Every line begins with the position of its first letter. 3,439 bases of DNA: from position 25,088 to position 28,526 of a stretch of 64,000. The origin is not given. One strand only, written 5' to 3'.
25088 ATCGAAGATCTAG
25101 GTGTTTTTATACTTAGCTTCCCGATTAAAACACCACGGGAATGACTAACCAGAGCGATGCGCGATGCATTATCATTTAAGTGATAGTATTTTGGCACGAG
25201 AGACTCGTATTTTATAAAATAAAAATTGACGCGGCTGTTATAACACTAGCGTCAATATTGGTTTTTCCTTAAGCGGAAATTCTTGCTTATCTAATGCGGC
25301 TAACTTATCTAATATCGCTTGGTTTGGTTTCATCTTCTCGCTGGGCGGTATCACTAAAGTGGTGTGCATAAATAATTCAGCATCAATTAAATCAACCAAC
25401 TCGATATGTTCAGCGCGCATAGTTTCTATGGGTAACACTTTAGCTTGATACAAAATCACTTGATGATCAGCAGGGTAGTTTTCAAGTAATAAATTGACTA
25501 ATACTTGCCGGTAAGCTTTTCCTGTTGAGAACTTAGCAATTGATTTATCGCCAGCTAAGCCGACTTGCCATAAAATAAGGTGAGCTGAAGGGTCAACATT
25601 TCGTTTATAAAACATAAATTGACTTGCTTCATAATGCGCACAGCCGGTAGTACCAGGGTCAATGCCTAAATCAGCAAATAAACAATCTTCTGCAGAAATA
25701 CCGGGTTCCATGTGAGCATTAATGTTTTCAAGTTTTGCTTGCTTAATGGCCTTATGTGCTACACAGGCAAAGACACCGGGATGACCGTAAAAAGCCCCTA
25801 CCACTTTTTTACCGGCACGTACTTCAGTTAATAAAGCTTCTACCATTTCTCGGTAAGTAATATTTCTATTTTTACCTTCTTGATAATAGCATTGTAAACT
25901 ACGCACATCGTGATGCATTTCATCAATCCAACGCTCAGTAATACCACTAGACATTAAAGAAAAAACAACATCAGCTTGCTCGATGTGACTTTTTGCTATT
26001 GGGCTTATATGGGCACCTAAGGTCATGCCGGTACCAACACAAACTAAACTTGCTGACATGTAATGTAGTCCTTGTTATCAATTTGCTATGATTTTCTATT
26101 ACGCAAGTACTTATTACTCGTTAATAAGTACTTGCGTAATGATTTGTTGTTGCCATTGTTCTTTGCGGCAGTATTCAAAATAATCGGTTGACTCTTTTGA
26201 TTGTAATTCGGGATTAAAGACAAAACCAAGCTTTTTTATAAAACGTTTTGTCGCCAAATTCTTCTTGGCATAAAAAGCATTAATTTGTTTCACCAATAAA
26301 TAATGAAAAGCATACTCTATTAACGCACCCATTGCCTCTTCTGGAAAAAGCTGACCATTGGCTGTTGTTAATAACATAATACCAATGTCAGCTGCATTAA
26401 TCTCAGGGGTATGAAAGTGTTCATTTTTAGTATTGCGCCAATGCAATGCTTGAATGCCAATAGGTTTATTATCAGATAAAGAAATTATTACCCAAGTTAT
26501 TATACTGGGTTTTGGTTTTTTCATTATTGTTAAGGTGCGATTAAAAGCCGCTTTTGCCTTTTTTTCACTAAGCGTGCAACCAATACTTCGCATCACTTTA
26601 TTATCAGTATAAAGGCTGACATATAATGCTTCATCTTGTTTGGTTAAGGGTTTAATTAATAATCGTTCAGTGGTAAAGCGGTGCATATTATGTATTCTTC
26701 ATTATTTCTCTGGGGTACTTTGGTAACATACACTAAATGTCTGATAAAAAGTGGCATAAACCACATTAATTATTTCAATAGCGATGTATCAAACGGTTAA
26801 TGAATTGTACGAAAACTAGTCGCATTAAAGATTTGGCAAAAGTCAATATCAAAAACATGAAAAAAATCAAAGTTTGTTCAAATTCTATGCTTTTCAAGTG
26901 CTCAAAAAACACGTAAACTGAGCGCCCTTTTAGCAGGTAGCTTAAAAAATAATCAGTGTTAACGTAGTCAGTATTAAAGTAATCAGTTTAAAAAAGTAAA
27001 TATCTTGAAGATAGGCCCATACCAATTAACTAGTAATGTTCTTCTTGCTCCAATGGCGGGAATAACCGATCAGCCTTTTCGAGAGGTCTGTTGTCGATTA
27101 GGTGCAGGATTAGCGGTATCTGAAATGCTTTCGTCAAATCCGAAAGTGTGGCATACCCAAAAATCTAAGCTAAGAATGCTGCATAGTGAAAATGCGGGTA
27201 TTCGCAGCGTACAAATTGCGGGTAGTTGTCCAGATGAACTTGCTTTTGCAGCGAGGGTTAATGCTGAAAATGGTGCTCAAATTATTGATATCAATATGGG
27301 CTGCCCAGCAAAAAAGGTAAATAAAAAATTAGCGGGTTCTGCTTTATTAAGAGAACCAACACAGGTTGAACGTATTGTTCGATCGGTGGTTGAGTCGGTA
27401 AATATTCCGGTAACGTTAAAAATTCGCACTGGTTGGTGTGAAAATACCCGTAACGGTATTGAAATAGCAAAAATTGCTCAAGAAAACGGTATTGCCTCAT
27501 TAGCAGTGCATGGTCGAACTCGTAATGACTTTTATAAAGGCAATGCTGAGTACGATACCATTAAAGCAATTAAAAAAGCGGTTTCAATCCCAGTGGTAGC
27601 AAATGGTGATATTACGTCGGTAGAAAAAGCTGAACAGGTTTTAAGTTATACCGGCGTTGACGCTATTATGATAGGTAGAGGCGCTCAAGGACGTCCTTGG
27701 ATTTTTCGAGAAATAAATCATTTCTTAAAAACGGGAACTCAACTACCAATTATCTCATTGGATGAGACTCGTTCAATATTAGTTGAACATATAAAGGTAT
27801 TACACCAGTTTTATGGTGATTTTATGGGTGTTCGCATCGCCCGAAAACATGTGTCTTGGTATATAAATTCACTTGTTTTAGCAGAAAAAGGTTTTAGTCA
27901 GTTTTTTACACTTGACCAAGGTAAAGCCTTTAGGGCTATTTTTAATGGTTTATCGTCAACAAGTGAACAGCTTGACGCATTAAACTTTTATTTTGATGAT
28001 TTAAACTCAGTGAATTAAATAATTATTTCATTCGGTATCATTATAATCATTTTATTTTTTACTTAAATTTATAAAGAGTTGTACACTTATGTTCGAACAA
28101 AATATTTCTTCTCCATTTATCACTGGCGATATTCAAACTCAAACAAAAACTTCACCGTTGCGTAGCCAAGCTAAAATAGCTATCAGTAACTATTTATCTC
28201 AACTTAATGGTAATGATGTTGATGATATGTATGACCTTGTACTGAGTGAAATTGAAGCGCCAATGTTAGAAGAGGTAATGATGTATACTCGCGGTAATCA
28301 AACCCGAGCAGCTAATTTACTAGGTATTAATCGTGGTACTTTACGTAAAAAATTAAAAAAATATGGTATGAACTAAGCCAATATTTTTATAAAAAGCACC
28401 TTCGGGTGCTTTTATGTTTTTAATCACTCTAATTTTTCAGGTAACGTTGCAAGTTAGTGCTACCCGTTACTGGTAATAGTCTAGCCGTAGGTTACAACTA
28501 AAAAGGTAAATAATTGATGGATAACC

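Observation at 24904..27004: Orphan borosin-type (OphMA/SonM-like) backbone N-methyltransferase plus GNAT islet splitting prmA-dusB-fis, with no visible precursor peptide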

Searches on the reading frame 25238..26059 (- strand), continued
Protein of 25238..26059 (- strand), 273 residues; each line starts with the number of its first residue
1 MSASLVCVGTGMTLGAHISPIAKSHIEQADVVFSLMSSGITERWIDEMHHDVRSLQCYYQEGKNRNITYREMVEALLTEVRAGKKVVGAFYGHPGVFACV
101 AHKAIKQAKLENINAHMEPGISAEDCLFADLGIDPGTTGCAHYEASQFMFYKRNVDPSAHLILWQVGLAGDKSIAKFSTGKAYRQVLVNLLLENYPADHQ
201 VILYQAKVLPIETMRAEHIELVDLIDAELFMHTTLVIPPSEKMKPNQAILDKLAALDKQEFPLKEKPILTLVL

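Call 18: find_encoding_contigs(protein=P0109, flank=6000, max_places=2)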
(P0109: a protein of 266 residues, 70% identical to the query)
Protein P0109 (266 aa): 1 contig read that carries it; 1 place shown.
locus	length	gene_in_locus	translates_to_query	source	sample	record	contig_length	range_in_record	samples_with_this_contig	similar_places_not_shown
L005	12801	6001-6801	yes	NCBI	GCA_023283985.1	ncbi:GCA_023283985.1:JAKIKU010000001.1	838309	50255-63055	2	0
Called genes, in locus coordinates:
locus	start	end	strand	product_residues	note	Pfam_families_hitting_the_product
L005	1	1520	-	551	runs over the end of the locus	PF07969:Amidohydro_3, PF01979:Amidohydro_1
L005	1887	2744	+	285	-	PF00990:GGDEF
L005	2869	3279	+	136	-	PF00440:TetR_N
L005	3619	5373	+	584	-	PF00026:Asp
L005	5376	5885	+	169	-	PF13302:Acetyltransf_3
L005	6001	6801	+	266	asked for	PF00590:TP_methylase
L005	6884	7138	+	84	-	-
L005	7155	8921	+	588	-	PF00990:GGDEF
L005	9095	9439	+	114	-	-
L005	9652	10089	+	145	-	PF00583:Acetyltransf_1, PF13673:Acetyltransf_10, PF13508:Acetyltransf_7, PF08445:FR47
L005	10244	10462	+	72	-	PF20110:DUF6500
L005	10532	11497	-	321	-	PF16881:LIAS_N (weak), PF04055:Radical_SAM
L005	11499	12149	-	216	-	PF21948:LplA-B_cat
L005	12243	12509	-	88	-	PF04359:DUF493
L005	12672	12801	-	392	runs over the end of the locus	PF00768:Peptidase_S11, PF13354:Beta-lactamase2, PF07943:PBP5_C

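Call 22: find_related_loci(query=window:25238-26059:-, collection=genome_contigs, flank=10000)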
Query window:25238-26059:- (273 aa) in genome_contigs; peptide patterns used: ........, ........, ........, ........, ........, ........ (x = any residue, [..] = any of these).
91 stretches matched a pattern; 41 encode a relative of the query (tblastn E <= 1e-3); 41 distinct loci.
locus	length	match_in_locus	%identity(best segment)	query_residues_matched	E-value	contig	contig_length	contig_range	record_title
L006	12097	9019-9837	82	1-273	2e-157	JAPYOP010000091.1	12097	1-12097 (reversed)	MAG: Colwellia sp. isolate MOW.maxbin2.007 MOW_4583_length_12097_cov_258.448929, whole genome shotgun sequence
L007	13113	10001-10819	82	1-273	5e-157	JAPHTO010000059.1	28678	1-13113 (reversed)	MAG: Colwellia sp. isolate N1M-Bin_8 c_000000700516, whole genome shotgun sequence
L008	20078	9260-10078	77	1-273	7e-147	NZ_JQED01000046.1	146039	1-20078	Colwellia psychrerythraea strain ND2E ctg53, whole genome shotgun sequence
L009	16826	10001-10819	75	1-273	7e-144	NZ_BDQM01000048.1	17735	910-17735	Colwellia marinimaniae strain MTCD1, whole genome shotgun sequence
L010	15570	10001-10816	76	1-272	6e-144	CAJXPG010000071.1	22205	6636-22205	MAG TPA_asm: uncultured Colwellia sp. isolate SRR3933266_bin.9_MetaBAT_v2.12.1_MAG genome assembly, contig: NODE_236_len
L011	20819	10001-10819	76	1-273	3e-143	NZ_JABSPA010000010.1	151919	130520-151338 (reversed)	MAG: Colwellia sp. isolate DT_22 DT-Colwellia-6_scaffold_10, whole genome shotgun sequence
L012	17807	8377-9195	75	1-273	6e-143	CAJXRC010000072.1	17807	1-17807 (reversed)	MAG TPA_asm: uncultured Colwellia sp. isolate SRR3933168_bin.6_MetaBAT_v2.12.1_MAG genome assembly, contig: NODE_471_len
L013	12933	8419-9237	73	1-273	3e-141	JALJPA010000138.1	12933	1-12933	MAG: Colwellia sp. isolate ALOHA_DT_125 DT-Colwellia-7_138, whole genome shotgun sequence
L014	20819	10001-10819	75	1-273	5e-141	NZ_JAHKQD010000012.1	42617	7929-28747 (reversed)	Colwellia sp. C2M11 C2M11_C2M11_contig_48, whole genome shotgun sequence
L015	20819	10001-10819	73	1-273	4e-138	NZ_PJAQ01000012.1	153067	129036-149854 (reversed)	Colwellia sp. 12G3 contig25, whole genome shotgun sequence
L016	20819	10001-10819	73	1-273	6e-138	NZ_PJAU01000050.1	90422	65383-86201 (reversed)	Colwellia sp. 75C3 contig15, whole genome shotgun sequence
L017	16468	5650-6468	74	1-273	4e-138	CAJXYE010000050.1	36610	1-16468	MAG TPA_asm: uncultured Colwellia sp. isolate SRR3580187_bin.31_MetaBAT_v2.12.1_MAG genome assembly, contig: NODE_555_le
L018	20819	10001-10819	73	1-273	3e-136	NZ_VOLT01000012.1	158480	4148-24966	Colwellia demingiae strain ACAM 459 NODE_12_length_158480_cov_143.874, whole genome shotgun sequence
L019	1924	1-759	75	20-272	3e-142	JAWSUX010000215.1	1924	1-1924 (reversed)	MAG: Colwellia sp. isolate BHT04_PHB_gam2 A6P3HB_contig_1391, whole genome shotgun sequence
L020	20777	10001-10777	70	1-259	8e-126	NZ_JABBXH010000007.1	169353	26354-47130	Thalassotalea algicola strain M1531 scaffold_7, whole genome shotgun sequence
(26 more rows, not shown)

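Call 32: find_encoding_contigs(protein=P0001, flank=10000, max_places=3)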
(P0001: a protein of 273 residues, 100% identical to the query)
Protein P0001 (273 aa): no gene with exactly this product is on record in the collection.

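Call 33: find_encoding_contigs(protein=P0002, flank=5000, max_places=3)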
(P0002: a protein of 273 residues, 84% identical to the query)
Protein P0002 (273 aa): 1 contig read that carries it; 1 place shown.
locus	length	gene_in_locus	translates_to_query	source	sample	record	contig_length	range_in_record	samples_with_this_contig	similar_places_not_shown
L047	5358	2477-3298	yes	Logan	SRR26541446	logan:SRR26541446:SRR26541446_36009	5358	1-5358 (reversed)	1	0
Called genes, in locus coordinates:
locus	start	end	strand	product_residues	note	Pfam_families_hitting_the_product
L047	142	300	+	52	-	-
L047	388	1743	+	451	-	PF00026:Asp, PF14541:TAXi_C (weak)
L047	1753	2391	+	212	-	PF13302:Acetyltransf_3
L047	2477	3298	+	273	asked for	PF00590:TP_methylase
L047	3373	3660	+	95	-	-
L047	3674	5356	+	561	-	?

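Call 34: find_encoding_contigs(protein=P0003, flank=5000, max_places=3)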
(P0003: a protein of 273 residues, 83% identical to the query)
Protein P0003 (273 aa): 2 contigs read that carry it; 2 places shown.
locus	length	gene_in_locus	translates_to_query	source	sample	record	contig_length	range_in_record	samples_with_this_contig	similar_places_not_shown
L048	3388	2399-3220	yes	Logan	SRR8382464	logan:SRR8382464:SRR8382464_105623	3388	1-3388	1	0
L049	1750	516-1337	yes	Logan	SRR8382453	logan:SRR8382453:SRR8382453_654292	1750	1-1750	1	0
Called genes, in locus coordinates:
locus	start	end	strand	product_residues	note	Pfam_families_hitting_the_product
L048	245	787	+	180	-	-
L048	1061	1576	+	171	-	PF00026:Asp (weak)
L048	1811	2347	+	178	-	PF13302:Acetyltransf_3, PF13420:Acetyltransf_4 (weak)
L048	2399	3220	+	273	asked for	PF00590:TP_methylase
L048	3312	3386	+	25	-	?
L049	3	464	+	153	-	?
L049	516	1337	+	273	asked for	PF00590:TP_methylase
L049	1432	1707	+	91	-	-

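Call 48: find_related_loci(query=A3, collection=metagenome_contigs, flank=10000)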
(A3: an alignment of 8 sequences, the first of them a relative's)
Query A3 (95 aa) in metagenome_contigs; peptide patterns used: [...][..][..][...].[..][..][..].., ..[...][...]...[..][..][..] (x = any residue, [..] = any of these).
149 stretches matched a pattern; 45 encode a relative of the query (tblastn E <= 1e-3); 45 distinct loci.
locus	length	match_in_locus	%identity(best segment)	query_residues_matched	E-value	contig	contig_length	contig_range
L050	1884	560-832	72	2-95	4e-33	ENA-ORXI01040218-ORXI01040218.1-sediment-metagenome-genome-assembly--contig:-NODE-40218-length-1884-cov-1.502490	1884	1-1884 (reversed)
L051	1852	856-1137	67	2-95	5e-31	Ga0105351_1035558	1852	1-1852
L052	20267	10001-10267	69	2-95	4e-27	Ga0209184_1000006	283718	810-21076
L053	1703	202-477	68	2-95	6e-27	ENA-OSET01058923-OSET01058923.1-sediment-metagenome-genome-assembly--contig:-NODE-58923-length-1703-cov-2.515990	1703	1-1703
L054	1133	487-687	66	2-71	9e-27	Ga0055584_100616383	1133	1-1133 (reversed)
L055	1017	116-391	66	2-95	4e-26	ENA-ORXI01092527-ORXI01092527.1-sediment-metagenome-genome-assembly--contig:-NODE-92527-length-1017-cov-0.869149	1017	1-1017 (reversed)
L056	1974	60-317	53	2-90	4e-25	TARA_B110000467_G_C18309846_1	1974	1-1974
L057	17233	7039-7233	68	2-69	2e-24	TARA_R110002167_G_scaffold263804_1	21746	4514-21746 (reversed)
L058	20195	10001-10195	69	2-69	2e-24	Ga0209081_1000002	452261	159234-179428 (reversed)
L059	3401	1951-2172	57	1-77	5e-24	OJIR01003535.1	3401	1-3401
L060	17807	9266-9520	54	2-92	1e-23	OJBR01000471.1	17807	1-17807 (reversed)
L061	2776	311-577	60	2-95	1e-23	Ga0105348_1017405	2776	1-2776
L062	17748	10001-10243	51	2-89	7e-23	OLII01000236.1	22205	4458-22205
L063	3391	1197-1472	54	2-95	9e-23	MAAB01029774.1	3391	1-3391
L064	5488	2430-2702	63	2-95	7e-23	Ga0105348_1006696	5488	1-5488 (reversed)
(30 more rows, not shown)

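Call 52: list_cluster_members(proteins=[window:25238-26059:-, window:26114-26686:-])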
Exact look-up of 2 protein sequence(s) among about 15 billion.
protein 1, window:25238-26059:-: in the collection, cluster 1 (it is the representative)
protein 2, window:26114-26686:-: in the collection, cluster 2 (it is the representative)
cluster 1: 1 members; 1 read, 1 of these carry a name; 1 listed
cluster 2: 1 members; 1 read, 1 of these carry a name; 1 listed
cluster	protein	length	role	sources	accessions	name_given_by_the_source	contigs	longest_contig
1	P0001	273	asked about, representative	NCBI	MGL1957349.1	MAG: SAM-dependent methyltransferase [Colwellia sp.]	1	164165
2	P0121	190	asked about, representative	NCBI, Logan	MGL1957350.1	MAG: GNAT family N-acetyltransferase [Colwellia sp.]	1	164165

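Call 53: find_encoding_contigs(protein=P0121, flank=6000, max_places=6)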
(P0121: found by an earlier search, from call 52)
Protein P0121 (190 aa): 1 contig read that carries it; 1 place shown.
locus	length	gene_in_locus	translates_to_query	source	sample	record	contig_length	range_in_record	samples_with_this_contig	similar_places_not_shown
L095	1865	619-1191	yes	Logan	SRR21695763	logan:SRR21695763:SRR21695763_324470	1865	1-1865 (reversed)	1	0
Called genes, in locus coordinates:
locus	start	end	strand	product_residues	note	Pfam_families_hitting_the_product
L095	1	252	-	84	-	?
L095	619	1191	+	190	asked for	PF13302:Acetyltransf_3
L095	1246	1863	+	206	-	?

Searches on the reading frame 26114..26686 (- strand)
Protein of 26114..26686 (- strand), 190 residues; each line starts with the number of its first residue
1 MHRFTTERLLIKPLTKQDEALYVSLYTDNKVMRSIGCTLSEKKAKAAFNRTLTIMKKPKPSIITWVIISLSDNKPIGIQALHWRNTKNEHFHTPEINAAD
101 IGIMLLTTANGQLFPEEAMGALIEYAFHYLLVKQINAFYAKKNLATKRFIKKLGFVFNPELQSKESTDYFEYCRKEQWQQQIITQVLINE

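Call 3: search_protein_families(library=pfam, proteins=[window:26114-26686:-], max_evalue=0.01)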
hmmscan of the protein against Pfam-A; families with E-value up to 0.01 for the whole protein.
window:26114-26686:- (190 aa): 1 family
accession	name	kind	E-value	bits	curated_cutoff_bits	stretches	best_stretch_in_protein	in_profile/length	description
PF13302.13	Acetyltransf_3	-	1.2e-21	78.3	25.4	1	8-156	1-138/138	Acetyltransferase (GNAT) domain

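Call 4: search_protein_families(library=ncbifam, proteins=[window:26114-26686:-], max_evalue=0.01)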
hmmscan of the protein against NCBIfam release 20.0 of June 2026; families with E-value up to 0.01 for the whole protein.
window:26114-26686:- (190 aa): 0 families

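Call 6: search_solved_structures(query=window:26114-26686:-, max_evalue=0.01, show_alignments=1)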
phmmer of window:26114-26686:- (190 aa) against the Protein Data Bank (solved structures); distinct sequences matched with E-value up to 0.01: 0.

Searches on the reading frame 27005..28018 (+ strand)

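Call 3: search_protein_families(library=pfam, proteins=[window:27005-28018:+], max_evalue=0.01)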
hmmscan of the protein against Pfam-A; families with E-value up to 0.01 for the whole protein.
window:27005-28018:+ (337 aa): 4 families
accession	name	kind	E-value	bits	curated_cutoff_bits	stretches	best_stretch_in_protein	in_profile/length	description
PF01207.24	Dus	-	3.2e-99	332.4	20.4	1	13-294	1-282/311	Dihydrouridine synthase (Dus)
PF00977.27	His_biosynth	-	2.6e-07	30.8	23.6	2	153-256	33-132/228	Histidine biosynthesis protein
PF01680.23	SOR_SNZ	-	9e-06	26.1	27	1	153-221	24-96/207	SOR/SNZ family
PF01180.27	DHO_dh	-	0.0019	17.9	27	0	61-169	92-192/291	Dihydroorotate dehydrogenase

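Call 4: search_protein_families(library=ncbifam, proteins=[window:27005-28018:+], max_evalue=0.01)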
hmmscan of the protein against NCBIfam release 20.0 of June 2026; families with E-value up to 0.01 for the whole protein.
window:27005-28018:+ (337 aa): 28 families (the best 25 are shown)
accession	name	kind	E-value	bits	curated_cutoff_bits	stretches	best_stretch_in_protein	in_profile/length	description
TIGR00737.1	nifR3_yhdG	equivalog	2.9e-120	401.3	293.3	1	3-312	1-310/319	tRNA dihydrouridine synthase DusB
NF007838.0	PRK10550.1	equivalog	7.4e-38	130.3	395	1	12-238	3-238/312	tRNA dihydrouridine(16) synthase DusC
NF008774.0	PRK11815.1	equivalog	1.7e-34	119.3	269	1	9-263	12-273/337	tRNA dihydrouridine(20/20a) synthase DusA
TIGR00742.1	yjbN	subfamily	5.4e-26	91.7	397.2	1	13-263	4-261/318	tRNA dihydrouridine(20/20a) synthase DusA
NF005574.0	PRK07259.1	equivalog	2e-11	43.4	269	1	45-166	76-189/304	dihydroorotate dehydrogenase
TIGR01037.2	pyrD_sub1_fam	subfamily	1.4e-10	40.8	270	1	68-168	94-188/300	dihydroorotate dehydrogenase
NF041011.1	dihydoor_dh_Arch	equivalog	2.5e-08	33.4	330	1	69-167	90-175/289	dihydroorotate dehydrogenase PyrD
NF010112.0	PRK13585.1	equivalog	7e-07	29.1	243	1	105-225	98-222/241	1-(5-phosphoribosyl)-5-[(5-phosphoribosylamino)methylideneamino]imidazole-4-carboxamide isomerase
TIGR00736.1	nifR3_rel_arch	hypoth_equivalog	1.5e-06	27.9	218.7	1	88-225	90-221/231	MJ0144 family RNA dihydrouridine synthase-like protein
TIGR03997.1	mycofact_OYE_2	equivalog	1.5e-06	26.9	793.15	1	187-234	277-324/645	mycofactocin system FadH/OYE family oxidoreductase 2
NF006183.0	PRK08318.1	equivalog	1.6e-06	27.1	335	1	77-142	113-177/422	NAD-dependent dihydropyrimidine dehydrogenase subunit PreA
NF045599.1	bili_reduct_long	exception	3.2e-06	25.7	750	1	180-227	274-321/641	bilirubin reductase, long form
TIGR03572.1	WbuZ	equivalog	6.5e-06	25.7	299.7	1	178-267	58-144/232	glycosyl amidation-associated protein WbuZ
NF038364.1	AglZ_HisF2_fam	equivalog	2.5e-05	23.8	310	1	141-224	143-225/248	AglZ/HisF2 family acetamidino modification protein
TIGR00007.1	TIGR00007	equivalog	5.3e-05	23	228.95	1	105-225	95-219/231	1-(5-phosphoribosyl)-5-[(5-phosphoribosylamino)methylideneamino]imidazole-4-carboxamide isomerase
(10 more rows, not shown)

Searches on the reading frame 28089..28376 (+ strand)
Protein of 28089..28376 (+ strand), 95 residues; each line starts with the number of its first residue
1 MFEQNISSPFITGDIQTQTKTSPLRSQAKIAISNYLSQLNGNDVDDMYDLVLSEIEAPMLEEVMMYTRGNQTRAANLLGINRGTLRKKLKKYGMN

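Call 3: search_protein_families(library=pfam, proteins=[window:28089-28376:+], max_evalue=0.01)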
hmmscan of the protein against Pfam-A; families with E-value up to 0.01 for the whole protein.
window:28089-28376:+ (95 aa): 1 family
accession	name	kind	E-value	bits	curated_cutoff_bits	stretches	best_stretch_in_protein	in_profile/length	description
PF02954.25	HTH_8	-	2.3e-16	59.7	22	1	52-92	2-42/42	Bacterial regulatory protein, Fis family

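Call 4: search_protein_families(library=ncbifam, proteins=[window:28089-28376:+], max_evalue=0.01)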
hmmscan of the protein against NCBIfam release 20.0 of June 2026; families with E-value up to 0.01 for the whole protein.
window:28089-28376:+ (95 aa): 13 families
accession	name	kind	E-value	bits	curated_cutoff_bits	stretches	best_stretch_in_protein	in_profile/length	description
NF001659.0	PRK00430.1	equivalog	1.4e-39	134.7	99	1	12-95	15-98/98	DNA-binding transcriptional regulator Fis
NF002517.0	PRK01905.1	equivalog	4.4e-21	75.2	122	1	31-94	13-76/77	Fis family transcriptional regulator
TIGR01818.1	ntrC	equivalog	1.4e-11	43.8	558.6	1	16-91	387-462/463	nitrogen regulation protein NR(I)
NF041552.1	TF_PrdR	equivalog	3.9e-07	28.8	795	1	44-93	526-577/577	sigma-54 dependent transcriptional regulator PrdR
NF050807.1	TransRegFlbDCaul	equivalog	8.8e-07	28.1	750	1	42-93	388-439/454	sigma-54-dependent transcriptional regulator FlbD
NF008176.1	PRK10923.1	equivalog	6.1e-06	25.1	620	1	34-95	408-469/469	nitrogen regulation protein NR(I)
TIGR02915.1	PEP_resp_reg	equivalog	5.9e-05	22.1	502.6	1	51-94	401-444/445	PEP-CTERM-box response regulator transcription factor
NF008469.0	PRK11361.1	equivalog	7.5e-05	21.6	714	1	51-95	413-457/461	acetoacetate metabolism transcriptional regulator AtoC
NF008485.2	PRK11388.1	equivalog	0.00012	20.6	551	1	41-94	584-637/643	dihydroxyacetone kinase operon transcriptional regulator DhaR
TIGR02040.1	PpsR-CrtJ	equivalog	0.00015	20.9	275.4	1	54-94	402-442/442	transcriptional regulator PpsR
TIGR02974.1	phageshock_pspF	equivalog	0.00041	19.7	443.55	1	29-92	273-336/336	phage shock protein operon transcriptional activator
NF011953.0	PRK15424.1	equivalog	0.00088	18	703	1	34-91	476-533/538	propionate catabolism operon regulatory protein PrpR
NF041906.1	V4R_TF_MobR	exception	0.0028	16.2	999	1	15-92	467-544/544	phenol degradation transcriptional regulator MobR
